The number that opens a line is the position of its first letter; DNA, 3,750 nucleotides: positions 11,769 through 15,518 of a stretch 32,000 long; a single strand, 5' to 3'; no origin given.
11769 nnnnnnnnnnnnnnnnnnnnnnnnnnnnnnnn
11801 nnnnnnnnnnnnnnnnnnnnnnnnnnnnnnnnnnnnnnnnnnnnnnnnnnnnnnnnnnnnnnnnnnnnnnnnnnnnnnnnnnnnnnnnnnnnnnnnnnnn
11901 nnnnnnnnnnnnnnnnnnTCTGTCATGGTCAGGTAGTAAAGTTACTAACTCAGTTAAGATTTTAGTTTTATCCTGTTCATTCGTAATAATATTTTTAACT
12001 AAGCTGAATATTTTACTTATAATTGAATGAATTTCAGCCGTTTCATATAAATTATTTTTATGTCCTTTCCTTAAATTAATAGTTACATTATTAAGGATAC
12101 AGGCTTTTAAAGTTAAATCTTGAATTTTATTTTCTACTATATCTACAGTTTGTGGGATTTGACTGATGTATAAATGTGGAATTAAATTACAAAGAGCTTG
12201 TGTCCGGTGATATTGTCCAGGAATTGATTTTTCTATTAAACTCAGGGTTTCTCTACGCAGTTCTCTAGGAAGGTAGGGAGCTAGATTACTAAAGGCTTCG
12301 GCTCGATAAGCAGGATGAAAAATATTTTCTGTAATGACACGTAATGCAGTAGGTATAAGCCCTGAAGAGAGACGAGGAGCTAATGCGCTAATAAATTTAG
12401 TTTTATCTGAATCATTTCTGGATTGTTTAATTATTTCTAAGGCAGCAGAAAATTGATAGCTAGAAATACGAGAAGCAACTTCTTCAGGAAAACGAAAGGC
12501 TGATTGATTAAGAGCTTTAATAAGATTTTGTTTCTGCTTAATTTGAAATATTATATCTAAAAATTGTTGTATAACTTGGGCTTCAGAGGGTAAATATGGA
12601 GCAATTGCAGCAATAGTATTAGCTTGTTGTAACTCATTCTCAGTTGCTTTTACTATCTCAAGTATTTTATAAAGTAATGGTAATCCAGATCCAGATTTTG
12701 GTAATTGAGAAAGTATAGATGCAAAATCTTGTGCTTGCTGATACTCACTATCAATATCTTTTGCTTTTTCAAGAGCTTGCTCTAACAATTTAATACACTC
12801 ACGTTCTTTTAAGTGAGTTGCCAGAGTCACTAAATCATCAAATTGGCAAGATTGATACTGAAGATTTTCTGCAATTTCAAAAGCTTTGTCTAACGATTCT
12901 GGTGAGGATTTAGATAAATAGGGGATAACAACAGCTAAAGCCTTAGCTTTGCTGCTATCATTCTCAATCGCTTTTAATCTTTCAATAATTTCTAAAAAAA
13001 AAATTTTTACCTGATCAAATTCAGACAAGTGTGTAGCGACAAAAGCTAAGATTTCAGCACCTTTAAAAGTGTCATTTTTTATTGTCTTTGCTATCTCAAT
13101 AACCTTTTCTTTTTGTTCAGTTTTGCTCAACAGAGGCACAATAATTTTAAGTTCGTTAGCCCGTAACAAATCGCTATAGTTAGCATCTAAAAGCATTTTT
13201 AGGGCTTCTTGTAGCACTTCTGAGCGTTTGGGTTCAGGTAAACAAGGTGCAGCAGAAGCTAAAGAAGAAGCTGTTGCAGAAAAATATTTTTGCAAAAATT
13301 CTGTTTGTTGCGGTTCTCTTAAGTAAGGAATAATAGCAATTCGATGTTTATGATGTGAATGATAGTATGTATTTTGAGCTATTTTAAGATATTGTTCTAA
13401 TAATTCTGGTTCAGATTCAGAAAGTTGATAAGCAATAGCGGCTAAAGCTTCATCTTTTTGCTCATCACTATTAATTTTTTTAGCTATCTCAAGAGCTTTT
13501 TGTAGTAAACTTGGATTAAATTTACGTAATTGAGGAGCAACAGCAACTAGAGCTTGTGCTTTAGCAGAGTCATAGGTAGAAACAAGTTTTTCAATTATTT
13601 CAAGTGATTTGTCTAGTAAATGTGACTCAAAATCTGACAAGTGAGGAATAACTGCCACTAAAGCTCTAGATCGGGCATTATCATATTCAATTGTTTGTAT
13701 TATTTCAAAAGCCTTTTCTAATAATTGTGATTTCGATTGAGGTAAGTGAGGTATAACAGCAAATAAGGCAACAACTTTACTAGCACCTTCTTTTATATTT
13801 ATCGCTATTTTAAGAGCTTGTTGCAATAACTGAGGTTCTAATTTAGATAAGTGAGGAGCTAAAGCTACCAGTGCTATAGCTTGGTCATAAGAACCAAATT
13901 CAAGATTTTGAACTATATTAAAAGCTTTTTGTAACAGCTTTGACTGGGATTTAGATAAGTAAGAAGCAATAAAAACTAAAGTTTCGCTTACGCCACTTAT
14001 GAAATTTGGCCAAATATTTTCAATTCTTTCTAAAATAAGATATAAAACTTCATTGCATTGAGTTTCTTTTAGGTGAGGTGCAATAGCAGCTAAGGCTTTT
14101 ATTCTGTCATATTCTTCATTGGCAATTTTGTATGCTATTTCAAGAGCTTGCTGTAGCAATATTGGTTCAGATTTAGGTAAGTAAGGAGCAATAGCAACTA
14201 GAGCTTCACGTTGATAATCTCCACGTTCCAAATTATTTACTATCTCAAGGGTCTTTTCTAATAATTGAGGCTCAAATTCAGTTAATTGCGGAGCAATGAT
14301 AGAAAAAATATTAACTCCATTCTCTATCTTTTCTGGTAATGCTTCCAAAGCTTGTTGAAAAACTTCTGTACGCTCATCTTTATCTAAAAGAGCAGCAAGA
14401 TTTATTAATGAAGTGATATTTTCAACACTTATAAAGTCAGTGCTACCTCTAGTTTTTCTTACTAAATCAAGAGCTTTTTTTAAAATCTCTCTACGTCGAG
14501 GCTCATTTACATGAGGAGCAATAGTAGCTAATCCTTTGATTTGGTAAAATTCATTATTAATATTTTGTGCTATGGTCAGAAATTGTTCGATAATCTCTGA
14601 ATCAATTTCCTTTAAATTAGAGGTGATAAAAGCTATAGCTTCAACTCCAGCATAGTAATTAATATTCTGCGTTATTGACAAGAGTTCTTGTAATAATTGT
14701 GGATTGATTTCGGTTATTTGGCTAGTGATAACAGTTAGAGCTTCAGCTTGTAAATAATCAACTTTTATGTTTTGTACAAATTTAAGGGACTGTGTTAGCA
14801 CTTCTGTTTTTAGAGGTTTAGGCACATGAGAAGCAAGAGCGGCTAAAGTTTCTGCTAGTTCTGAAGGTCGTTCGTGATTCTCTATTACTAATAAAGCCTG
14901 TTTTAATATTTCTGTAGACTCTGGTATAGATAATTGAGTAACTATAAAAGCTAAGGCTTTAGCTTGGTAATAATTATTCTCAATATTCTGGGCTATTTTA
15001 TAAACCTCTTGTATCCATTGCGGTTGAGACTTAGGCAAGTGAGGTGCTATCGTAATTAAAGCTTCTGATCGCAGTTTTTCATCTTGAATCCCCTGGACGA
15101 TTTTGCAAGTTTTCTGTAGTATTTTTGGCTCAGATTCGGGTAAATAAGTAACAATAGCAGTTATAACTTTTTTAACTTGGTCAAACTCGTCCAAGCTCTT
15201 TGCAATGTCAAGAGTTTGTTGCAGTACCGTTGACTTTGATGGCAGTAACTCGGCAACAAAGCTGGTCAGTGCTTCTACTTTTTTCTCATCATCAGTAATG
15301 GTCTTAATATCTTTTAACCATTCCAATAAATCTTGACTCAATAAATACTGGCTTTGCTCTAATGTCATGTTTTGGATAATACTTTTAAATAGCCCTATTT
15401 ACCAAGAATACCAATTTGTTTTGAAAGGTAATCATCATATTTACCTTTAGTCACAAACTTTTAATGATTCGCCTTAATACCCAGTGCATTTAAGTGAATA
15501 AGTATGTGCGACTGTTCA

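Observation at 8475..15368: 2297-aa KAP NTPase fusing about 30 HEAT/ARM-like repeats to a membrane-inserted P-loop domain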

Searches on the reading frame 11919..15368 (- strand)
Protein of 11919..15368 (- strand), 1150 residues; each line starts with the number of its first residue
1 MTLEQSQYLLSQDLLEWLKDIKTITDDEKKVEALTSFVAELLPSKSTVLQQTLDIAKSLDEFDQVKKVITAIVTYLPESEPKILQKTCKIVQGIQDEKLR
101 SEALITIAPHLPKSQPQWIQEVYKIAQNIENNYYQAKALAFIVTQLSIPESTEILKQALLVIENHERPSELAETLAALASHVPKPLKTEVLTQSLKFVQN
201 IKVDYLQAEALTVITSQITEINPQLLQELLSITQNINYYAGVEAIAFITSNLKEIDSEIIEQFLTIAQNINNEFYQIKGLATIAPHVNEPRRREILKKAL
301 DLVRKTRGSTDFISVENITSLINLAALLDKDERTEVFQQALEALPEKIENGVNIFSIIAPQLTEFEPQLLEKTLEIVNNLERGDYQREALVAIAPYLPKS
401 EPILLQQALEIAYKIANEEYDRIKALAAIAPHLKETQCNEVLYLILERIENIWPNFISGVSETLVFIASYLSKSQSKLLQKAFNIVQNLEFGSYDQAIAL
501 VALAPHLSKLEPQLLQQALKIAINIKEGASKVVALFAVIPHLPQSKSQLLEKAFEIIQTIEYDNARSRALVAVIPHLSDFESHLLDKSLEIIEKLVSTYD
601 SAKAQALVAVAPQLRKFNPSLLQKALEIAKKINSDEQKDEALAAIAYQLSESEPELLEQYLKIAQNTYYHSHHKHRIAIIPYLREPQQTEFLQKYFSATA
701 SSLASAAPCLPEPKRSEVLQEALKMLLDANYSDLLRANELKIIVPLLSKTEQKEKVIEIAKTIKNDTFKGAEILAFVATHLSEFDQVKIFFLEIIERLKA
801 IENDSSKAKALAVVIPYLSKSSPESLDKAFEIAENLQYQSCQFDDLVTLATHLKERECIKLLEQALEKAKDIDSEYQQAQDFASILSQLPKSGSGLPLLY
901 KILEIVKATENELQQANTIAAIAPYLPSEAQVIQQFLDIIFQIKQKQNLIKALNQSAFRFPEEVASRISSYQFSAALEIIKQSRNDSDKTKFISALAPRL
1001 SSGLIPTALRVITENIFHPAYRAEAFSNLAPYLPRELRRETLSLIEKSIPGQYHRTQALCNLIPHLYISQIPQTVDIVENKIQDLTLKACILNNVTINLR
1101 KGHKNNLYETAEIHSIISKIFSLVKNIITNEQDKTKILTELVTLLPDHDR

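Call 32: search_solved_structures(query=window:11919-15368:-, max_evalue=1)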
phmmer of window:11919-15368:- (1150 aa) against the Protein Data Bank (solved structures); distinct sequences matched with E-value up to 1: 1.
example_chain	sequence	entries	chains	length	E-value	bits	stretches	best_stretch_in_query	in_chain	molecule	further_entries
8ka6_A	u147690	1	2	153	0.67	11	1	501-602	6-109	De novo design protein -NA7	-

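Call 44: predict_structure(alignment_id=A2)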
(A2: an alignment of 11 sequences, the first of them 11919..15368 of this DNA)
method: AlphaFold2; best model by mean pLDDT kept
length: 1150 residues; sequences in the alignment: 11
mean_pLDDT: 79.9   pTM: 0.41
mean pLDDT of the five models: 79.9, 78.1, 74.9, 73.4, 73.3
residues with pLDDT >= 90: 242; 70-90: 721; 50-70: 139; < 50: 48
segments of 3 or more residues with pLDDT < 50: 1-9, 310-312, 581-583, 610-614, 669-696
pLDDT, mean of each block of 10 residues (from residue 1): 39 76 84 83 70 86 84 75 86 87 86 80 89 83 73 73 70 72 76 84 80 75 79 83 80 71 83 78 77 78 64 59 68 73 63 66 72 84 82 81 87 79 88 87 89 65 81 84 86 83 85 89 86 86 80 90 83 72 56 65 56 59 88 78 76 78 66 38 42 49 74 80 74 73 78 81 74 78 75 84 80 75 80 83 85 82 90 87 92 88 94 93 90 92 91 90 90 90 92 94 93 95 96 92 94 95 92 93 93 93 80 86 90 91 75
secondary structure, 60 per line:
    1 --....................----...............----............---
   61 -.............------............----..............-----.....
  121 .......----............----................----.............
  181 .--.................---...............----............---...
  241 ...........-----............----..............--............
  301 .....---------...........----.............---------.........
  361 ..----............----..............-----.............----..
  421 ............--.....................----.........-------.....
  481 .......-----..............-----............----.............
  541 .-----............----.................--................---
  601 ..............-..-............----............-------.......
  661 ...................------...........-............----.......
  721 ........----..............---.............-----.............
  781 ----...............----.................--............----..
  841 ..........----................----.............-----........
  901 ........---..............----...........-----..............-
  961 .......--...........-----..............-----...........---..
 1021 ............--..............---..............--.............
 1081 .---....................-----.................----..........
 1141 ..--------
elements in order (helices of 4 or more, strands of 3 or more residues): H3-22 H27-41 H46-57 H62-74 H81-92 H97-110 H116-127 H132-143 H148-163 H168-181 H184-200 H204-218 H223-234 H238-251 H257-268 H273-286 H289-305 H315-325 H330-342 H352-362 H367-378 H383-396 H402-414 H419-432 H435-455 H460-468 H476-487 H493-506 H512-523 H528-541 H547-558 H563-577 H582-597 H601-614 H619-630 H635-646 H654-679 H686-696 H698-709 H714-728 H733-746 H750-762 H768-780 H785-799 H804-820 H823-834 H839-850 H855-870 H875-887 H893-908 H912-925 H930-940 H946-959 H961-967 H970-980 H986-999 H1005-1015 H1019-1032 H1035-1048 H1052-1065 H1068-1081 H1085-1104 H1110-1126 H1131-1142

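Call 47: fold_search(model_id=the predicted structure, library=pdb)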
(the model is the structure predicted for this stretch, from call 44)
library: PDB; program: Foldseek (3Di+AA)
matches with E <= 10: 1521; with E <= 0.001: 242
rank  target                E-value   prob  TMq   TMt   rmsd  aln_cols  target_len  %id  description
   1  9g33_UJ               8.2e-09  1.00  0.18  0.13  67.5      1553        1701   10  Stalled 90S - Utp23-Krr1-deltaC3 (released 2025-06-18)
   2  9g33_UT               1.5e-08  1.00  0.21  0.11  46.0      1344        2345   11  Stalled 90S - Utp23-Krr1-deltaC3 (released 2025-06-18)
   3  6xte_A                2.1e-08  1.00  0.28  0.30  22.7      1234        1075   12  Human karyopherin RanBP5 (isoform-1) (released 2020-04-22)
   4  9n75_SP               3.0e-08  1.00  0.16  0.12  44.4      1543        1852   11  SSU processome maturation and disassembly, State I (released 2025-11-05)
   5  6zqc_UT               3.4e-08  1.00  0.20  0.13  49.5      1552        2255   11  Cryo-EM structure of the 90S pre-ribosome from Saccharomyces cerevisiae, state Pre-A1 (released 2020-09-23)
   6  7z8t_D                4.5e-08  1.00  0.28  0.28  30.8      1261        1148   12  CAND1-SCF-SKP2 CAND1 engaged SCF rocked (released 2023-04-19)
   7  9ed4_A                5.0e-08  1.00  0.16  0.09  29.5      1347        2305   12  A composite map of mTORC1-Rag-Ragultor-4EBP1 on membrane (released 2025-09-10)
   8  7zbz_D                5.5e-08  1.00  0.27  0.27  32.8      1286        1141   11  CAND1 delhairpin-SCF-SKP2 CAND1 partly engaged SCF partly rocked (released 2023-04-19)
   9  9caf_D                5.9e-08  1.00  0.21  0.10  46.3      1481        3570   11  Cryo-EM structure of the reconstituted TRRAP lobe of the human TIP60 complex (composite structure) (released 2025-06-18)
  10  6bcu_A                6.6e-08  1.00  0.21  0.13  24.9      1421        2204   12  Cryo-EM structure of the activated RHEB-mTORC1 refined to 3.4 angstrom (released 2017-12-20)
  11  6bcx_A                8.6e-08  1.00  0.19  0.13  29.2      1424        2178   11  mTORC1 structure refined to 3.0 angstroms (released 2017-12-20)
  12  8hmd_C                1.3e-07  1.00  0.14  0.13  40.4      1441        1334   11  base module state 2 of Tetrahymena IFT-A (released 2023-06-14)
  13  8or3_C                1.3e-07  1.00  0.24  0.24  31.0      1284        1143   11  CAND1-CUL1-RBX1-SKP1-SKP2-DCNL1 (released 2023-06-28)
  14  6sb0_A                1.3e-07  1.00  0.19  0.13  28.7      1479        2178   11  cryo-EM structure of mTORC1 bound to PRAS40-fused active RagA/C GTPases (released 2019-10-16)
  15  8bbg_D                1.4e-07  1.00  0.13  0.12  38.6      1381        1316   13  Structure of the IFT-A complex; anterograde IFT-A train model (released 2022-12-21)
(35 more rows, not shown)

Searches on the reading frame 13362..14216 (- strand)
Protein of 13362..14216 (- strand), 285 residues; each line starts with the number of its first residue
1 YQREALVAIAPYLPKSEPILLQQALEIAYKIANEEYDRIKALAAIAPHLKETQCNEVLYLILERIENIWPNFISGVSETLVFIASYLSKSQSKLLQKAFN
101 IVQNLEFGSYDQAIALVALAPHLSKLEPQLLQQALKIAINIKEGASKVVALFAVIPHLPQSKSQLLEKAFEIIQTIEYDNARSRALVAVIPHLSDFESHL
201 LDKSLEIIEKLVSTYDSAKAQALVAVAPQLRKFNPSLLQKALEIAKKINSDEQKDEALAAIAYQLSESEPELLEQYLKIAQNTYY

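Call 46: search_protein_families(library=pfam, proteins=[window:13362-14216:-], max_evalue=10)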
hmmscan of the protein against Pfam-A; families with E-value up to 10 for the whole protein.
seq(285 aa): 14 families
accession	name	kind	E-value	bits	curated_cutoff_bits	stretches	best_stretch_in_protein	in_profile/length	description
PF15291.11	Dermcidin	-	0.0036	18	27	1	222-248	30-56/87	Dermcidin, antibiotic peptide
PF14771.11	DUF4476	-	0.0078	16.9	22.5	1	166-197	38-69/91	Domain of unknown function (DUF4476)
PF24181.1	TPR_TTI1_C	-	0.022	14.9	27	1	88-134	210-256/273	TTI1 C-terminal TPR domain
PF08963.15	DUF1878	-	0.053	14.5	23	1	201-250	43-91/110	Protein of unknown function (DUF1878)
PF01155.25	HypA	-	0.19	12.2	28.9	0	197-248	3-54/112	Hydrogenase/urease nickel incorporation, metallochaperone, hypA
PF15966.10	F-box_4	-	0.19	12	32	1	199-241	4-46/116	F-box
PF07626.16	PSD3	-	0.2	12.6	23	1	237-282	15-58/65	Protein of unknown function (DUF1587)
PF02979.21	NHase_alpha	-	0.22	11.4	27.2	1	181-262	5-83/184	Nitrile hydratase, alpha chain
PF22715.1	SNaCT9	-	0.26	12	27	1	73-138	49-120/137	Short NACHT-associated C-Terminal domain, family 9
PF17114.10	Nod1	-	0.63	10.7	28.2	0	137-176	60-99/145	Gef2-related medial cortical node protein Nod1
PF23468.1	ARC6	-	0.86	9.4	24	1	89-145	5-59/188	Plastid division regulator alpha solenoid domain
PF25696.1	Phage_Gp168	-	0.89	10.3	27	1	161-181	21-41/59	Bacteriophage beta-clamp binding protein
PF24603.1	TPR_30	-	2.3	9.1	29.7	1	238-263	21-46/100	Tetratricopeptide repeat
PF13424.12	TPR_12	-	8.1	7.2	30.1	0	237-259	25-47/77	Tetratricopeptide repeat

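Call 63: search_protein_representatives(protein=window:13362-14216:-)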
Query: 285 residues. Proteins with E-value up to 0.001 (for the whole library): 1993; up to 1e-10: 1011; up to 1e-30: 184. The best 150 are listed.
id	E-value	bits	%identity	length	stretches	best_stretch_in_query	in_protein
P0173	2.0e-105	368.5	38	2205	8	1-280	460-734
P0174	2.2e-91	322.5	35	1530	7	91-282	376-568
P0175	5.5e-82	291.8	36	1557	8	4-265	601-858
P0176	8.5e-71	255.1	39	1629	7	4-195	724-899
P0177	6.8e-67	242.3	35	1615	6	111-283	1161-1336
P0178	2.0e-65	237.5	34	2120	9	79-282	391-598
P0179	3.1e-62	227.1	29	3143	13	79-248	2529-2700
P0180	4.4e-62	226.5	36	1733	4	78-282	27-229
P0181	4.6e-60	219.9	33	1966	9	20-268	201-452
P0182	2.7e-59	217.4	35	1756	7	24-279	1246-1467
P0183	3.3e-56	207.3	33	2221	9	3-281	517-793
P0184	3.8e-54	200.5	35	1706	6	23-268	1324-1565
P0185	5.0e-54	200.2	34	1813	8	1-215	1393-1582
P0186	6.1e-54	199.9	35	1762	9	107-270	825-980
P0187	3.2e-53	197.5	38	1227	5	5-246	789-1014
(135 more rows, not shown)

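Call 66: search_protein_families(library=pfam, alignment_id=A3, max_evalue=0.001)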
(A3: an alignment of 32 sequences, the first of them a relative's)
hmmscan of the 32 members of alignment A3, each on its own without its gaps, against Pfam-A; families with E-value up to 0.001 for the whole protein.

A. member 1, P0175 (1557 aa): 0 families

B. families by the number of members that match (of 32 scanned): 60 families (the first 25 are shown)
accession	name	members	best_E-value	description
PF00931.28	NB-ARC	13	9.4e-27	NB-ARC domain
PF24883.2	NPHP3_N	8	3.7e-11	Nephrocystin 3, N-terminal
PF13401.12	AAA_22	8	3.3e-05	AAA domain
PF02845.22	CUE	7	1.6e-14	CUE domain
PF13191.12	AAA_16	6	6.5e-09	AAA ATPase domain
PF05729.18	NACHT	5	9.3e-08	NACHT domain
PF17908.6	APAF1_C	4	3.4e-05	APAF-1 helical domain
PF13365.12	Trypsin_2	3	8.4e-20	Trypsin-like peptidase domain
PF17139.9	DUF5112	2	4e-09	Domain of unknown function (DUF5112)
PF00089.32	Trypsin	2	1.6e-08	Trypsin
PF14771.11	DUF4476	2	9.9e-07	Domain of unknown function (DUF4476)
PF25520.1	AAA_lid_TANC1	2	0.0001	TANC1-like, AAA+ ATPase lid domain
PF01637.24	ATPase_2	2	0.00018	ATPase domain predominantly from Archaea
PF19959.4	EAD4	1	3.1e-32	Effector-associated domain 4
PF24603.1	TPR_30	1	2.5e-15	Tetratricopeptide repeat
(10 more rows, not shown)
